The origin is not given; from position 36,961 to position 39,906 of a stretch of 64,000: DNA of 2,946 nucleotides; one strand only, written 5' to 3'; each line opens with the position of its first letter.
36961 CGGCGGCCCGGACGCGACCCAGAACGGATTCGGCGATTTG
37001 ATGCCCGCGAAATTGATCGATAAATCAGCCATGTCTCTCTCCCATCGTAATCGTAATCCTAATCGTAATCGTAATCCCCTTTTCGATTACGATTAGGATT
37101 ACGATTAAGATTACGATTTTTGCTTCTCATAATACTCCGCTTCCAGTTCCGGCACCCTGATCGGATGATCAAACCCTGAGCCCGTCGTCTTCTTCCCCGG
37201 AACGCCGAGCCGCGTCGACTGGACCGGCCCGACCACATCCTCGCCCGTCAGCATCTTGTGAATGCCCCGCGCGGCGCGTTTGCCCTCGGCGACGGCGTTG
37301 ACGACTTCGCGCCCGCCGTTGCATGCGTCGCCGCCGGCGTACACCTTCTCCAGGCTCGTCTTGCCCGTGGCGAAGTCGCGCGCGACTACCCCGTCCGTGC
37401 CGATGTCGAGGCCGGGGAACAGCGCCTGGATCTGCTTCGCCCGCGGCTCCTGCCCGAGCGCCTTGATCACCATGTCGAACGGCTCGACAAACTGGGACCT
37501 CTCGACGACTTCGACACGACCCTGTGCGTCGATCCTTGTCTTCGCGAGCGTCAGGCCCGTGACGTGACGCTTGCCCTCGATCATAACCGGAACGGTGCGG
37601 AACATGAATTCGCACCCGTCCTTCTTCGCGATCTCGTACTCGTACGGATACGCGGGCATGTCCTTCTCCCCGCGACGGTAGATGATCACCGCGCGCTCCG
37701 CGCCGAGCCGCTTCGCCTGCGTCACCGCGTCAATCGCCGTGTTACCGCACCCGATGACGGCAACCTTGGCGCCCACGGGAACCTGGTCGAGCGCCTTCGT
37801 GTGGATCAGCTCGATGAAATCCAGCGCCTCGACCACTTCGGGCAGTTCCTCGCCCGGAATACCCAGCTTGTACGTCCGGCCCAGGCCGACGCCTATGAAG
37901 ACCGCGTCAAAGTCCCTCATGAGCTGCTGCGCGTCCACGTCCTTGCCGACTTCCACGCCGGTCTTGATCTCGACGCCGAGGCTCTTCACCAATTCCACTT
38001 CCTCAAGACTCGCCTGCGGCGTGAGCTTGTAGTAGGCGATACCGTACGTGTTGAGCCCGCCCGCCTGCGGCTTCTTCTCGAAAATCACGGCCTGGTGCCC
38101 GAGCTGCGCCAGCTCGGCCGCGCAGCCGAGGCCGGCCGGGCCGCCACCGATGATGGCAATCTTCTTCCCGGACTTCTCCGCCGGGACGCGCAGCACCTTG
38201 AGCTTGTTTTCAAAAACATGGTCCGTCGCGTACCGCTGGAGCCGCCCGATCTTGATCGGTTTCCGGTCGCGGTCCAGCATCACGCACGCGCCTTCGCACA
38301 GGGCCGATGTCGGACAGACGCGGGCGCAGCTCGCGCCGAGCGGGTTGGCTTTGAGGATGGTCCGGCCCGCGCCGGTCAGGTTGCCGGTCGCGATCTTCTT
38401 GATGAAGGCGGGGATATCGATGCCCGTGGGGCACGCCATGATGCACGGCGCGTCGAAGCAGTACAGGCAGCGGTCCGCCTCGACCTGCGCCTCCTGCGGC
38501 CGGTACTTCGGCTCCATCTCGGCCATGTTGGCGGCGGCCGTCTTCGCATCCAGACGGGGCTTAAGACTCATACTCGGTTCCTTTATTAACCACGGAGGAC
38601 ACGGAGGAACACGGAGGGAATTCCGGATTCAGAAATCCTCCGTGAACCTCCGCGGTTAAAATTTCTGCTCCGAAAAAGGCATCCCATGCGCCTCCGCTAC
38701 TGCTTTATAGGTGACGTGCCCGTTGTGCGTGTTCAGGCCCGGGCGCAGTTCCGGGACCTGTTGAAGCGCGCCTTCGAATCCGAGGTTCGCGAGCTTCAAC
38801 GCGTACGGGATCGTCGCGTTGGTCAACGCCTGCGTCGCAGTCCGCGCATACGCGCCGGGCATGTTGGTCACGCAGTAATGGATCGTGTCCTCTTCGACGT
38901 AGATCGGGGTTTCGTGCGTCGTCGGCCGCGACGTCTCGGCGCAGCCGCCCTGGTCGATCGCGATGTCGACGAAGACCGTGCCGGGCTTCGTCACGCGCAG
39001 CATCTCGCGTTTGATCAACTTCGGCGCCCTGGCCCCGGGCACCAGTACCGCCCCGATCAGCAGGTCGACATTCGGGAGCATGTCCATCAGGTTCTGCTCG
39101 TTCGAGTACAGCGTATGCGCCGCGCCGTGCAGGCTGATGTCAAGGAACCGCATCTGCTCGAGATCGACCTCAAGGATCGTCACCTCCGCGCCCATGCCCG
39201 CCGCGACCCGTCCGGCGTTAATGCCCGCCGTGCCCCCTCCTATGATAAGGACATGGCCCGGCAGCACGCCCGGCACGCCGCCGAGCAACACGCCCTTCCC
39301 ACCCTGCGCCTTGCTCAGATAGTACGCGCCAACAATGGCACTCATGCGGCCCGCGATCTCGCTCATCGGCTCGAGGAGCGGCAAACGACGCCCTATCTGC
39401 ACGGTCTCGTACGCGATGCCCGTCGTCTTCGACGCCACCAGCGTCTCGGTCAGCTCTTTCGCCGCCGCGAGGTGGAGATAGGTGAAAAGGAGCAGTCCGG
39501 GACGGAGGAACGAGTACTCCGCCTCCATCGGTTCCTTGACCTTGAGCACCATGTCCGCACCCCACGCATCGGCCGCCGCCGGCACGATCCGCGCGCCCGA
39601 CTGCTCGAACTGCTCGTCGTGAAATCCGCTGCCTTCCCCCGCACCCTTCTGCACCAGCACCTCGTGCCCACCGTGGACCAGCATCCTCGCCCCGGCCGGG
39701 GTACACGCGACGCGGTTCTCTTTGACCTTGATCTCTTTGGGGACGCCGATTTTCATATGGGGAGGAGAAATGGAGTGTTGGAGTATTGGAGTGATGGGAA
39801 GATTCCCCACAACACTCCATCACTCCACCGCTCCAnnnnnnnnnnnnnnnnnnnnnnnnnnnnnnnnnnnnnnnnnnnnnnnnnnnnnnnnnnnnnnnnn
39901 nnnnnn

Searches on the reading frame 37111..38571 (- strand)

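Call 29: search_protein_families(library=pfam, proteins=[window:37111-38571:-], max_evalue=0.00001)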
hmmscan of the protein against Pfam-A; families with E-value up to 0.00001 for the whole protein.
window:37111-38571:- (486 aa): 7 families
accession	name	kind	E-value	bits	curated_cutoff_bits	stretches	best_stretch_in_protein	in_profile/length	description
PF14691.11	Fer4_20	-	2.3e-37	127.7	25.8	1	14-123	3-112/113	Dihydroprymidine dehydrogenase domain II, 4Fe-4S cluster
PF07992.20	Pyr_redox_2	-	5.3e-26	92.1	26.1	1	137-430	2-291/291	Pyridine nucleotide-disulphide oxidoreductase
PF13738.12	Pyr_redox_3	-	4.9e-13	49.4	30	1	140-193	2-56/305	Pyridine nucleotide-disulphide oxidoreductase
PF00070.33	Pyr_redox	-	2.4e-09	38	22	0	137-171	1-35/82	Pyridine nucleotide-disulphide oxidoreductase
PF13450.12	NAD_binding_8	-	2.3e-07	31.4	21.9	1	140-172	1-33/68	NAD(P)-binding Rossmann-like domain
PF01266.30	DAO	-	1.4e-06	28.5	27.9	1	137-172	1-36/353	FAD dependent oxidoreductase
PF12831.13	FAD_oxidored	-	7.8e-06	25.9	27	0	138-184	2-48/416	FAD dependent oxidoreductase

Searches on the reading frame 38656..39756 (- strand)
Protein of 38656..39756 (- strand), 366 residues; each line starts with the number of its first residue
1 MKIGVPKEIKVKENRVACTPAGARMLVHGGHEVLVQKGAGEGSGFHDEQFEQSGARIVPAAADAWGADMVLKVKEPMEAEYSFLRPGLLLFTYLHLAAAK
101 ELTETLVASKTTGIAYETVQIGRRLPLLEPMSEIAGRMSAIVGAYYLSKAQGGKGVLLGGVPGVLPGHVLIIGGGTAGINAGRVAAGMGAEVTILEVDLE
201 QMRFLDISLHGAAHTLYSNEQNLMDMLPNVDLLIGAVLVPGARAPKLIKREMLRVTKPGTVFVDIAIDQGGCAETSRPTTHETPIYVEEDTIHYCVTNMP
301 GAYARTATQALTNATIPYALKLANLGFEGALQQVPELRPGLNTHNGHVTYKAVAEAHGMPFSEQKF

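Call 29: search_protein_families(library=pfam, proteins=[window:38656-39756:-], max_evalue=0.00001)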
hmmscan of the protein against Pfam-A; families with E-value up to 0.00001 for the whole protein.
window:38656-39756:- (366 aa): 2 families
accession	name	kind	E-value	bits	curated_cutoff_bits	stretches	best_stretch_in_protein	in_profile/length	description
PF01262.27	AlaDh_PNT_C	-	2.3e-78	262.9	23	1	140-351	2-214/214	Alanine dehydrogenase/PNT, C-terminal domain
PF05222.21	AlaDh_PNT_N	-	3.8e-47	160.4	30.4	1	4-135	1-136/136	Alanine dehydrogenase/PNT, N-terminal domain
